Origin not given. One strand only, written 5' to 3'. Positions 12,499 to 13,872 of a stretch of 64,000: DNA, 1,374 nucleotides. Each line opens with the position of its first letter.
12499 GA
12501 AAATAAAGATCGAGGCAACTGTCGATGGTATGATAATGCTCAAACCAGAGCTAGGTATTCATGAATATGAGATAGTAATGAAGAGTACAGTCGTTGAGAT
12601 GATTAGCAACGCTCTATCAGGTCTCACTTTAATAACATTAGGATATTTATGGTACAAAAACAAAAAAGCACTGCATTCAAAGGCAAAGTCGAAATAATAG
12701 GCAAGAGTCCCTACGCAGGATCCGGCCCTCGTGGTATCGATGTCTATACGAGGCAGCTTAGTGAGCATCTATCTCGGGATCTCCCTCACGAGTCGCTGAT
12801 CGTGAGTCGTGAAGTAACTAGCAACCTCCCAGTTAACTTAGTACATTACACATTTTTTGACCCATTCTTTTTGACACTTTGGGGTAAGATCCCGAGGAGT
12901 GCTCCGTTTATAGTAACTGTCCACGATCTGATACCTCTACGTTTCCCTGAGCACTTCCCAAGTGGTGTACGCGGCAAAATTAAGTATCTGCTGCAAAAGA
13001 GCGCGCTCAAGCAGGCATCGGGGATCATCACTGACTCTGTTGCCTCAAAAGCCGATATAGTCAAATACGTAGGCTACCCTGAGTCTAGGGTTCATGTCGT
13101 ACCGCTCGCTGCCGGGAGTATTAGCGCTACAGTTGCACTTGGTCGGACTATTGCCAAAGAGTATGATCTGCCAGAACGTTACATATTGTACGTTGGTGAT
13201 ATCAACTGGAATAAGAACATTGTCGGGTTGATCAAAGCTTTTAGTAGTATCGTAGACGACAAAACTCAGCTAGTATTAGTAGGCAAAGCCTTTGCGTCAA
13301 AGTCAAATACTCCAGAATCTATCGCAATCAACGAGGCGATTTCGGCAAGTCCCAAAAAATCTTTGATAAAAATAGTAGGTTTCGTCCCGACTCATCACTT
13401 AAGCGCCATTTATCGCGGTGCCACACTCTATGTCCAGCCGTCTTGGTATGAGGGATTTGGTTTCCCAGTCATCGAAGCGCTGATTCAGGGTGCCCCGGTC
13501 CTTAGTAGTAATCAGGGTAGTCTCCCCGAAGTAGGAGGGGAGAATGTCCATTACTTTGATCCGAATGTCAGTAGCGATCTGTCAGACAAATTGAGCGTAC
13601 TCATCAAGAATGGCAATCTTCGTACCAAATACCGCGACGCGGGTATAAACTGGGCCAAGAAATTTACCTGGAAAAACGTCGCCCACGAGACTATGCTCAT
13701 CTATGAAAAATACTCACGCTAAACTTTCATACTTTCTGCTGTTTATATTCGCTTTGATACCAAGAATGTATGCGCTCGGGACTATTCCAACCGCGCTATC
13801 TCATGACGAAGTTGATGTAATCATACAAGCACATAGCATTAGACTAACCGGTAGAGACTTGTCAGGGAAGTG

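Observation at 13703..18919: Tandem triplet of GT-C paralogs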

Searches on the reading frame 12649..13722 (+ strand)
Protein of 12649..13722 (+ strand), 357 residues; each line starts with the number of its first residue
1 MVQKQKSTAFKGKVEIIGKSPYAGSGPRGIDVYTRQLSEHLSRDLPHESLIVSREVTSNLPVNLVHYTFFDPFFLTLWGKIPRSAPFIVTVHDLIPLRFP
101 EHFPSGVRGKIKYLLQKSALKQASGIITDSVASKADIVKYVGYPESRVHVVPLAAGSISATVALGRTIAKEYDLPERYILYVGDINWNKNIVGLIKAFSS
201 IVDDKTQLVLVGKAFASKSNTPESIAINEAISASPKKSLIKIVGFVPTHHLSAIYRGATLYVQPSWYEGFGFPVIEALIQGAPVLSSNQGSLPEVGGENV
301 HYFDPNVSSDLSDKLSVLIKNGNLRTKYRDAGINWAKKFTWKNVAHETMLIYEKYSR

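Call 12: search_protein_families(library=pfam, proteins=[window:12649-13722:+], max_evalue=0.001)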
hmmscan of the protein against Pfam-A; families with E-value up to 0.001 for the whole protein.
window:12649-13722:+ (357 aa): 5 families
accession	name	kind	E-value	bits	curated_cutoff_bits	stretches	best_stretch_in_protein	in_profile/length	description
PF00534.26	Glycos_transf_1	-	5e-25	88.5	26.4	1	175-334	14-171/172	Glycosyl transferases group 1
PF13692.12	Glyco_trans_1_4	-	5.5e-19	69.3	27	1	177-321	2-142/142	Glycosyl transferases group 1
PF13439.12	Glyco_transf_4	-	1.8e-10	41.5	28.5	1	61-152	72-163/170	Glycosyltransferase Family 4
PF13579.12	Glyco_trans_4_4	-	4.1e-08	34.2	29.7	1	56-153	66-157/158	Glycosyl transferase 4-like domain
PF20706.3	GT4-conflict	-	2.2e-05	24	26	1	249-289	273-313/385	Family 4 Glycosyltransferase in conflict systems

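Call 69: search_protein_families(library=ncbifam, proteins=[window:12649-13722:+], max_evalue=0.001)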
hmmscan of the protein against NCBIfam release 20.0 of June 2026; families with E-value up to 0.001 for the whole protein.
window:12649-13722:+ (357 aa): 23 families
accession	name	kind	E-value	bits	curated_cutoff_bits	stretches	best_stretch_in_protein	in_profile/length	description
TIGR02149.1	glgA_Coryne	subfamily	8e-28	97.6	302.4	1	78-354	100-389/391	glycogen synthase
TIGR04047.1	MSMEG_0565_glyc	hypoth_equivalog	3e-21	75.9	259.85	1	177-353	194-372/373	MSMEG_0565 family glycosyltransferase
NF038295.1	EPS_HpsP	equivalog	6.3e-18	64.9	550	1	114-354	146-386/388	hormogonium polysaccharide biosynthesis glycosyltransferase HpsP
TIGR03449.1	mycothiol_MshA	equivalog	6.4e-16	58.2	462.5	1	119-354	161-402/406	D-inositol-3-phosphate glycosyltransferase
NF038298.1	EPS_HpsO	equivalog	1.2e-13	50.6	575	1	114-354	138-386/388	hormogonium polysaccharide biosynthesis glycosyltransferase HpsO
NF041010.1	glycosy_Agl16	equivalog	3.4e-12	45.9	575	1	71-354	93-350/352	glycosylation protein Agl16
NF012028.0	PRK15484.1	subfamily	1.2e-11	44.3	618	1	148-347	163-370/380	lipopolysaccharide N-acetylglucosaminyltransferase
NF047684.1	TeichurnBiosyTuaC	equivalog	3.8e-11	42.6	550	1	158-329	199-362/391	teichuronic acid biosynthesis protein TuaC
TIGR03999.1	thiol_BshA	equivalog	5.6e-11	42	273.7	1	176-354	199-372/375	N-acetyl-alpha-D-glucosaminyl L-malate synthase BshA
TIGR04157.1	glyco_rSAM_CFB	subfamily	8.8e-10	38.1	400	1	118-301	165-344/406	TIGR04157 family glycosyltransferase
NF050063.1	ProtGlycPglJ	equivalog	9.4e-09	34.9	500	1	114-349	136-360/363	N-acetylgalactosamine-N,N'-diacetylbacillosaminyl-diphospho-undecaprenol 4-alpha-N-acetylgalactosaminyltransferase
TIGR03088.1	stp2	hypoth_equivalog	4.7e-08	32.5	409.05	1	178-354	196-372/374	TIGR03088 family PEP-CTERM/XrtA system glycosyltransferase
NF038229.1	Glyco4_Geo_Pelo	equivalog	2.4e-07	30.1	400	1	117-328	104-308/338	GPMC system family 4 glycosyltransferase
TIGR02470.1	sucr_synth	equivalog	3.8e-07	28.6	810.4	1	179-348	553-741/784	sucrose synthase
NF053787.1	GlcN_PG_synth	equivalog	4.7e-07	29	480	1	176-354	197-358/361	N-acetylglucosaminyl phosphatidylglycerol synthase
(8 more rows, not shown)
